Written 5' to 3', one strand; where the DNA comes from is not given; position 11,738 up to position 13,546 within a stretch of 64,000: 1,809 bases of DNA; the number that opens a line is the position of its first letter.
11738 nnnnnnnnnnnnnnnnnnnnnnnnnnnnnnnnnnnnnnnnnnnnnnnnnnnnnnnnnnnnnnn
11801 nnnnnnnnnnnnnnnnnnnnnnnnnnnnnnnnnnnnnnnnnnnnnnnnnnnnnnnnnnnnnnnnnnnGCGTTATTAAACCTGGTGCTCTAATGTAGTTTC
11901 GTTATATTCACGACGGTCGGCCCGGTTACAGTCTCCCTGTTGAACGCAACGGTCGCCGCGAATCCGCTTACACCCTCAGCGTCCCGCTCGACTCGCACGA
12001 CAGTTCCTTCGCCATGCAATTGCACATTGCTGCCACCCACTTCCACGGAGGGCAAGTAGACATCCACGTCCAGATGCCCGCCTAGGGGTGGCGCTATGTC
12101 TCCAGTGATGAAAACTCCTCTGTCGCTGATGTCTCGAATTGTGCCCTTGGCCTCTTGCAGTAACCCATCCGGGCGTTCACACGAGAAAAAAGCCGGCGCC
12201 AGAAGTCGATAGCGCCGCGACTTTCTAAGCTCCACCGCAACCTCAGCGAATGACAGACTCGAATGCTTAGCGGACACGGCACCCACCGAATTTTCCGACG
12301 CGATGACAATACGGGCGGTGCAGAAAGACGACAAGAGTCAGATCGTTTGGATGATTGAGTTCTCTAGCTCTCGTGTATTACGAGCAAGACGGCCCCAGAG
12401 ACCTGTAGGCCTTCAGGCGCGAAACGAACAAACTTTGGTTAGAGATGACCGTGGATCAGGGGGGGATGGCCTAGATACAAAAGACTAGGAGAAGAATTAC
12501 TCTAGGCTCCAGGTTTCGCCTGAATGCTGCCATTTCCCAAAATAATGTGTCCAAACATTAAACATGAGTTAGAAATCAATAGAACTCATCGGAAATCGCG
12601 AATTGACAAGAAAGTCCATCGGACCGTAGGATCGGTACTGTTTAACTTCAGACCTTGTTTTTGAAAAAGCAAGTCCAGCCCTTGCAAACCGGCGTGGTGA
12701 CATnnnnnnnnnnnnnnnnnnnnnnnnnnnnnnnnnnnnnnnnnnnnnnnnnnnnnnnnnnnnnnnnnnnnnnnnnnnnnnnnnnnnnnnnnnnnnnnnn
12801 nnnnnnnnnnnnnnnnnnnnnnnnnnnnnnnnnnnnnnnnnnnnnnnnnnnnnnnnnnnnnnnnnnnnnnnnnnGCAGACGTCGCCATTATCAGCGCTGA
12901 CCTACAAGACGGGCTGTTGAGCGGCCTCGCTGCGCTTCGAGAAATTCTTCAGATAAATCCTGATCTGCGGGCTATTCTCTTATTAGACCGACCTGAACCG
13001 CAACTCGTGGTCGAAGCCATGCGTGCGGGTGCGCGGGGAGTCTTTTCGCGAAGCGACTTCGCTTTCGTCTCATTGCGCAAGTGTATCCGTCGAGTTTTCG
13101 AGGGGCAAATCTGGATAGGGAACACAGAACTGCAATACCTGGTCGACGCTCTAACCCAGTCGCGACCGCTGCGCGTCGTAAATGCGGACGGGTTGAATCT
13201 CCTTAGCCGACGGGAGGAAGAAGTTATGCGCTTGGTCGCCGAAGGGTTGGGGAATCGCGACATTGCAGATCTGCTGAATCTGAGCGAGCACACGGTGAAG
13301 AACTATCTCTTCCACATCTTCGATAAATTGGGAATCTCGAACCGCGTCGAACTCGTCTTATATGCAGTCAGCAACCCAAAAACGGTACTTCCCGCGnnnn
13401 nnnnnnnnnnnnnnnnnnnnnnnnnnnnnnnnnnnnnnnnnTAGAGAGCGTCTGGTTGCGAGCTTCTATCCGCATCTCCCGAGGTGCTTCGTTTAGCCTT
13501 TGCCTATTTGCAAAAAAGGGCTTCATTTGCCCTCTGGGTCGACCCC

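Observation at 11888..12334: Stand-alone PilZ protein as first gene of a Wzx/Wzy module, directly upstream of the PCP and a dead kinase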

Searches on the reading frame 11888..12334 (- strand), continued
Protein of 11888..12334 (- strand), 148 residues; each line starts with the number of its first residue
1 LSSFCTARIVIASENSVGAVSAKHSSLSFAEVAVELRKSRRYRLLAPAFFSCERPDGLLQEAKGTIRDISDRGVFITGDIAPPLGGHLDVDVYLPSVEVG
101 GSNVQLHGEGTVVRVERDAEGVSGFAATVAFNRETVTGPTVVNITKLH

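Call 38: fold_search(model_id=the predicted structure, library=pdb)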
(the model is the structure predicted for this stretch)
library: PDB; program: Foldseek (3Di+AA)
matches with E <= 10: 632; with E <= 0.001: 4
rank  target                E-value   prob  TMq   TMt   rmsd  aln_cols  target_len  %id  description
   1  5vx6_A                2.4e-04  1.00  0.49  0.36   3.0        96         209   18  Structure of Bacillus subtilis Inhibitor of motility (MotI/DgrA) (released 2017-11-22)
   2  5vx6_B                7.3e-04  1.00  0.48  0.35   4.0       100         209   17  Structure of Bacillus subtilis Inhibitor of motility (MotI/DgrA) (released 2017-11-22)
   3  4rt0_A                7.3e-04  1.00  0.40  0.51   4.4        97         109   18  Structure of the Alg44 PilZ domain from Pseudomonas aeruginosa PAO1 in complex with c-di-GMP (released 2015-04-08)
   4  4xrn_B                8.6e-04  1.00  0.43  0.58   4.0        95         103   18  Pilz domain with c-di-gmp of a protein from Pseudomonas aeruginosa (released 2016-02-03)
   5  4xrn_A                1.1e-03  1.00  0.40  0.54   4.5        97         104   18  Pilz domain with c-di-gmp of a protein from Pseudomonas aeruginosa (released 2016-02-03)
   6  4xrn_C                1.4e-03  1.00  0.43  0.56   3.9        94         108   18  Pilz domain with c-di-gmp of a protein from Pseudomonas aeruginosa (released 2016-02-03)
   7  9fnn_A                1.5e-03  1.00  0.42  0.09   4.2        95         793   21  Cryo-EM structure of the c-di-GMP-saturated 'crown'less Bcs macrocomplex for cellulose secretion in E. coli (released 2024-10-16)
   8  8u0i                  1.5e-03  1.00  0.41  0.66   4.7        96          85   23  Crystal structure of PA0012 complexed with cyclic-di-GMP from Pseudomonas aeruginosa (released 2024-09-04)
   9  5y6g                  2.5e-03  1.00  0.36  0.40   7.0       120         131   18  PilZ domain with c-di-GMP of YcgR from Escherichia coli (released 2018-07-18)
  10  4xrn_D                3.1e-03  1.00  0.40  0.53   4.6        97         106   15  Pilz domain with c-di-gmp of a protein from Pseudomonas aeruginosa (released 2016-02-03)
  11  4rt0_C                3.8e-03  1.00  0.41  0.54   4.0        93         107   16  Structure of the Alg44 PilZ domain from Pseudomonas aeruginosa PAO1 in complex with c-di-GMP (released 2015-04-08)
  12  9b8v_E                5.0e-03  1.00  0.40  0.08   4.9        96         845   23  AlphaFold2 informed cryo-EM model of the E. coli cellulose synthase BcsAG3B6 complex (released 2025-02-19)
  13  5kgo_D                5.0e-03  1.00  0.37  0.26   5.7       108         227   20  Structure of K. pneumonia MrkH-c-di-GMP complex (released 2016-08-17)
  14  5ej1_A                6.2e-03  1.00  0.41  0.10   5.5       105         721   19  Pre-translocation state of bacterial cellulose synthase (released 2016-03-30)
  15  4i86_A                6.2e-03  1.00  0.36  0.49   5.1        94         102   16  Crystal structure of PilZ domain of CeSA from cellulose synthesizing bacterium (released 2013-04-03)
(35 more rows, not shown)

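Call 40: find_related_loci(query=A2, collection=metagenome_contigs, flank=8000)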
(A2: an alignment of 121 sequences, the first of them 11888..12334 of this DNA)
Query A2 (148 aa) in metagenome_contigs; peptide patterns used: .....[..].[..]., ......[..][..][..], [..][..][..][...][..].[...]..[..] (x = any residue, [..] = any of these).
252 stretches matched a pattern; 98 encode a relative of the query (tblastn E <= 1e-3); the best 80 are kept; 80 distinct loci.
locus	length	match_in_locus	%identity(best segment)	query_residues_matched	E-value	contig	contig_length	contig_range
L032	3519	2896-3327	64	5-148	3e-55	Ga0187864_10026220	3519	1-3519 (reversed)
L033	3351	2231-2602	73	25-148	2e-55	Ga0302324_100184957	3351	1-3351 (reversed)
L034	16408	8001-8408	68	15-148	4e-53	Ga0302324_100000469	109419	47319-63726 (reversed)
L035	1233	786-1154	67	26-148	8e-56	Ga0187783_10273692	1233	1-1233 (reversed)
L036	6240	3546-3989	63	1-148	2e-52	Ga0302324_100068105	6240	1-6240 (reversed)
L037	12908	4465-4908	63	1-148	2e-52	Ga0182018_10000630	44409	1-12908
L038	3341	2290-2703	60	11-148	3e-52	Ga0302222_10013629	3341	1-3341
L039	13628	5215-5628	60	11-148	4e-52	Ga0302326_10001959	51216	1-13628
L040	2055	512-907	69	19-148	8e-52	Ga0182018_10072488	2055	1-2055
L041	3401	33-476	61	1-148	9e-51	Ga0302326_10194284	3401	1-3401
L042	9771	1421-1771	71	32-148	8e-51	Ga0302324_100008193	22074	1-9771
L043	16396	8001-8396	67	19-148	2e-50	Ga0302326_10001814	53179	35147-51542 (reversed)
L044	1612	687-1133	60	1-148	9e-52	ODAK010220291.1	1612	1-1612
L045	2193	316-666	66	32-148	5e-50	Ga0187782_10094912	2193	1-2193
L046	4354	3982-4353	63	11-134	1e-48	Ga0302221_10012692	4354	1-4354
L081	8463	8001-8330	49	34-143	1e-28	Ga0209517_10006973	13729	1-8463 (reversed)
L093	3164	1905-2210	51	34-135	2e-26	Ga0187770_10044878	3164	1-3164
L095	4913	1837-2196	48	15-134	2e-26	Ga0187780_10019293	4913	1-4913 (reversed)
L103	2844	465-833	41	27-143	2e-22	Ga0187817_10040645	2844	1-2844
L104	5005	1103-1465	43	34-148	3e-22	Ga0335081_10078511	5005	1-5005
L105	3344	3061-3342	46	32-125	5e-22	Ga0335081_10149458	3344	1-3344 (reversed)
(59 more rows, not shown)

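Call 63: search_protein_families(library=pfam, proteins=[L081:5615-7558:+, L081:6872-7528:-, L093:186-1565:-, L093:2336-2971:+, L095:264-1685:+, L095:3108-3791:+, L105:2-2005:+, L105:2290-2808:-, L104:1755-2291:+, L103:1305-1865:+], max_evalue=0.001)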
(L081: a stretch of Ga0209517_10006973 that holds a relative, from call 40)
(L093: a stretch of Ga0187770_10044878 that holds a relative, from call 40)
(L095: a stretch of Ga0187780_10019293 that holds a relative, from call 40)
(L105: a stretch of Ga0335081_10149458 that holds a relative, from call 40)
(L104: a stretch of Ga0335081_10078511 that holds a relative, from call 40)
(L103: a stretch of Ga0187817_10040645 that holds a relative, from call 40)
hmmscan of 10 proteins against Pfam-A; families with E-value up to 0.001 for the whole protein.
L081:5615-7558:+ (647 aa): 12 families
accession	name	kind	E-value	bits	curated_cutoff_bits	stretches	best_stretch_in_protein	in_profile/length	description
PF00486.34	Trans_reg_C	-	2.1e-17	63.4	26.2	1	41-116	1-77/77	Transcriptional regulatory protein, C terminal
PF13414.12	TPR_11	-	2.8e-15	56.1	26.8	1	430-454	9-33/42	TPR repeat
PF14559.12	TPR_19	-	3.7e-14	53.2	25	2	430-480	6-56/68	Tetratricopeptide repeat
PF13428.12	TPR_14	-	1.8e-13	50.2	23.5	0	451-483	3-35/44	Tetratricopeptide repeat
PF07719.23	TPR_2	-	6.5e-13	48.2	27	0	449-480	1-32/34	Tetratricopeptide repeat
PF13431.12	TPR_17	-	6.9e-13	48.2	24.4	1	438-469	2-33/34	Tetratricopeptide repeat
PF13432.12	TPR_16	-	6.2e-10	39.8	32.7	1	430-477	12-59/65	Tetratricopeptide repeat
PF00515.34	TPR_1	-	8e-07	29.1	27.8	0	352-370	16-34/34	Tetratricopeptide repeat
PF13424.12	TPR_12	-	5.9e-06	26.8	30.1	0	449-512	3-74/77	Tetratricopeptide repeat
PF07721.20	TPR_4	-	6.1e-05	23.7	27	0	550-574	1-25/26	Tetratricopeptide repeat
PF17680.6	FlgO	-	0.00033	21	22.6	1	187-281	19-117/130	FlgO protein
PF13181.12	TPR_8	-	0.00061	20.2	25.7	0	433-448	19-34/34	Tetratricopeptide repeat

L081:6872-7528:- (218 aa): 0 families

L093:186-1565:- (459 aa): 5 families
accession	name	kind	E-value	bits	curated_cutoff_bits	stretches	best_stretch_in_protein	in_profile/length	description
PF13650.11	Asp_protease_2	-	3.5e-18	66.5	24.3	2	107-191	1-78/90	Aspartyl protease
PF13975.11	gag-asp_proteas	-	2.7e-16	60.4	28.2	1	107-192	1-87/92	gag-polyprotein putative aspartyl protease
PF17820.7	PDZ_6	-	2.1e-10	40.6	27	1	390-436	3-46/54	PDZ domain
PF00595.29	PDZ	-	1.2e-07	32.4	23.2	1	381-431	19-71/81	PDZ domain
PF13180.12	PDZ_2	-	2e-07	31.6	27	1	386-448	13-73/80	PDZ domain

L093:2336-2971:+ (211 aa): 1 family
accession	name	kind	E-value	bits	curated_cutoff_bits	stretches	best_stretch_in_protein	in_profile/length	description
PF02357.24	NusG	-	9e-20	71.4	22.2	1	50-143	2-92/93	Transcription termination factor nusG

L095:264-1685:+ (473 aa): 4 families
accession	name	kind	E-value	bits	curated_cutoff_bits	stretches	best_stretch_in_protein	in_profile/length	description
PF01943.22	Polysacc_synt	-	5.7e-19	69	28.2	1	38-318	1-272/274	Polysaccharide biosynthesis protein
PF13440.11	Polysacc_synt_3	-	2e-17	63.8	23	1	63-367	2-290/293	Polysaccharide biosynthesis protein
PF01554.23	MatE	-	1.1e-09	38.6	24.9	1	63-198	20-158/161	MatE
PF03023.19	MurJ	-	1e-07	31.4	27.4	1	123-360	63-305/451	Lipid II flippase MurJ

L095:3108-3791:+ (227 aa): 1 family
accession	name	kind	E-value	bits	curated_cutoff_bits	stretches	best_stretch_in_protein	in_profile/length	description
PF04519.19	Bactofilin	-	1.3e-22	80.3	27.9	1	105-201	2-97/98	Polymer-forming cytoskeletal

L105:2-2005:+ (667 aa): 1 family
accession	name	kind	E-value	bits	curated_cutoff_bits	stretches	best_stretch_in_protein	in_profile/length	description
PF03699.18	UPF0182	-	9e-211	702.4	27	1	2-525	253-770/770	Uncharacterised protein family (UPF0182)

L105:2290-2808:- (172 aa): 0 families

L104:1755-2291:+ (178 aa): 0 families

L103:1305-1865:+ (186 aa): 0 families

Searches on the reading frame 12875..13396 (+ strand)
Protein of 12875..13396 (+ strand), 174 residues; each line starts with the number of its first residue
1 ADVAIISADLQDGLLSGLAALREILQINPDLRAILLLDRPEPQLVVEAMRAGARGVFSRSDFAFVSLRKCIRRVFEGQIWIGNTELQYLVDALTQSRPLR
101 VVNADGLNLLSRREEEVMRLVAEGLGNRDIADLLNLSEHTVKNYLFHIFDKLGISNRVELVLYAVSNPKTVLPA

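Call 51: search_solved_structures(query=A3, max_evalue=0.00001, show_alignments=5)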
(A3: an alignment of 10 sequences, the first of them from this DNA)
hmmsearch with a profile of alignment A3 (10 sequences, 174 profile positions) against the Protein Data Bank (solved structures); distinct sequences matched with E-value up to 0.00001: 36.
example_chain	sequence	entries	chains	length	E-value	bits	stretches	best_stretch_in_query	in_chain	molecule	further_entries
3c3w_A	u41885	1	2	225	1.4e-19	73.4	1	1-166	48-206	TWO COMPONENT TRANSCRIPTIONAL REGULATORY PROTEIN DEVR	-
1a04_A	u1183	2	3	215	9.3e-17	64.3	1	6-162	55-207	NITRATE/NITRITE RESPONSE REGULATOR PROTEIN NARL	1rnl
4ldz_A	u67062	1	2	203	2.1e-14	56.6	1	17-161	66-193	Transcriptional regulatory protein DesR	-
3kln_A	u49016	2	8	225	1e-13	54.3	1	55-167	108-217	Transcriptional regulator, LuxR family | Transcriptional regulator VpsT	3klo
4gvp_A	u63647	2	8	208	1.8e-13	53.6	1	5-167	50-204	Response regulator protein vraR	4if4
7ve6_A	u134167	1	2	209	1.8e-13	53.6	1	5-167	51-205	Response regulator protein VraR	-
5hev_A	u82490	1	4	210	2.7e-13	53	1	6-167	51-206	Response regulator protein VraR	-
4yn8_A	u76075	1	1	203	8.9e-13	51.3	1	40-160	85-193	Response regulator ChrA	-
7x1k_A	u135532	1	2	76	8.2e-12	48.2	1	107-167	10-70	Chemotaxis protein CheY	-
4zmr_A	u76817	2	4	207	3.4e-11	46.2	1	97-160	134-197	Response regulator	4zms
4hye_A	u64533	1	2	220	4.1e-11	45.9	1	97-160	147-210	Response regulator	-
1zlj_A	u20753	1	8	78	4.5e-11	45.8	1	108-167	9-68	Dormancy Survival Regulator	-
1zlk_A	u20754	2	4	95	7.5e-11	45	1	108-167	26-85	Dormancy Survival Regulator | TWO COMPONENT TRANSCRIPTIONAL REGULATORY PROTEIN DEVR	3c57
1je8_A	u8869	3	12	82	9e-11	44.8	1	105-163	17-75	Nitrate/Nitrite Response Regulator Protein NARL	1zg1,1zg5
4wt0_B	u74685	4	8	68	9.5e-11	44.7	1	109-167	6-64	Response regulator receiver domain protein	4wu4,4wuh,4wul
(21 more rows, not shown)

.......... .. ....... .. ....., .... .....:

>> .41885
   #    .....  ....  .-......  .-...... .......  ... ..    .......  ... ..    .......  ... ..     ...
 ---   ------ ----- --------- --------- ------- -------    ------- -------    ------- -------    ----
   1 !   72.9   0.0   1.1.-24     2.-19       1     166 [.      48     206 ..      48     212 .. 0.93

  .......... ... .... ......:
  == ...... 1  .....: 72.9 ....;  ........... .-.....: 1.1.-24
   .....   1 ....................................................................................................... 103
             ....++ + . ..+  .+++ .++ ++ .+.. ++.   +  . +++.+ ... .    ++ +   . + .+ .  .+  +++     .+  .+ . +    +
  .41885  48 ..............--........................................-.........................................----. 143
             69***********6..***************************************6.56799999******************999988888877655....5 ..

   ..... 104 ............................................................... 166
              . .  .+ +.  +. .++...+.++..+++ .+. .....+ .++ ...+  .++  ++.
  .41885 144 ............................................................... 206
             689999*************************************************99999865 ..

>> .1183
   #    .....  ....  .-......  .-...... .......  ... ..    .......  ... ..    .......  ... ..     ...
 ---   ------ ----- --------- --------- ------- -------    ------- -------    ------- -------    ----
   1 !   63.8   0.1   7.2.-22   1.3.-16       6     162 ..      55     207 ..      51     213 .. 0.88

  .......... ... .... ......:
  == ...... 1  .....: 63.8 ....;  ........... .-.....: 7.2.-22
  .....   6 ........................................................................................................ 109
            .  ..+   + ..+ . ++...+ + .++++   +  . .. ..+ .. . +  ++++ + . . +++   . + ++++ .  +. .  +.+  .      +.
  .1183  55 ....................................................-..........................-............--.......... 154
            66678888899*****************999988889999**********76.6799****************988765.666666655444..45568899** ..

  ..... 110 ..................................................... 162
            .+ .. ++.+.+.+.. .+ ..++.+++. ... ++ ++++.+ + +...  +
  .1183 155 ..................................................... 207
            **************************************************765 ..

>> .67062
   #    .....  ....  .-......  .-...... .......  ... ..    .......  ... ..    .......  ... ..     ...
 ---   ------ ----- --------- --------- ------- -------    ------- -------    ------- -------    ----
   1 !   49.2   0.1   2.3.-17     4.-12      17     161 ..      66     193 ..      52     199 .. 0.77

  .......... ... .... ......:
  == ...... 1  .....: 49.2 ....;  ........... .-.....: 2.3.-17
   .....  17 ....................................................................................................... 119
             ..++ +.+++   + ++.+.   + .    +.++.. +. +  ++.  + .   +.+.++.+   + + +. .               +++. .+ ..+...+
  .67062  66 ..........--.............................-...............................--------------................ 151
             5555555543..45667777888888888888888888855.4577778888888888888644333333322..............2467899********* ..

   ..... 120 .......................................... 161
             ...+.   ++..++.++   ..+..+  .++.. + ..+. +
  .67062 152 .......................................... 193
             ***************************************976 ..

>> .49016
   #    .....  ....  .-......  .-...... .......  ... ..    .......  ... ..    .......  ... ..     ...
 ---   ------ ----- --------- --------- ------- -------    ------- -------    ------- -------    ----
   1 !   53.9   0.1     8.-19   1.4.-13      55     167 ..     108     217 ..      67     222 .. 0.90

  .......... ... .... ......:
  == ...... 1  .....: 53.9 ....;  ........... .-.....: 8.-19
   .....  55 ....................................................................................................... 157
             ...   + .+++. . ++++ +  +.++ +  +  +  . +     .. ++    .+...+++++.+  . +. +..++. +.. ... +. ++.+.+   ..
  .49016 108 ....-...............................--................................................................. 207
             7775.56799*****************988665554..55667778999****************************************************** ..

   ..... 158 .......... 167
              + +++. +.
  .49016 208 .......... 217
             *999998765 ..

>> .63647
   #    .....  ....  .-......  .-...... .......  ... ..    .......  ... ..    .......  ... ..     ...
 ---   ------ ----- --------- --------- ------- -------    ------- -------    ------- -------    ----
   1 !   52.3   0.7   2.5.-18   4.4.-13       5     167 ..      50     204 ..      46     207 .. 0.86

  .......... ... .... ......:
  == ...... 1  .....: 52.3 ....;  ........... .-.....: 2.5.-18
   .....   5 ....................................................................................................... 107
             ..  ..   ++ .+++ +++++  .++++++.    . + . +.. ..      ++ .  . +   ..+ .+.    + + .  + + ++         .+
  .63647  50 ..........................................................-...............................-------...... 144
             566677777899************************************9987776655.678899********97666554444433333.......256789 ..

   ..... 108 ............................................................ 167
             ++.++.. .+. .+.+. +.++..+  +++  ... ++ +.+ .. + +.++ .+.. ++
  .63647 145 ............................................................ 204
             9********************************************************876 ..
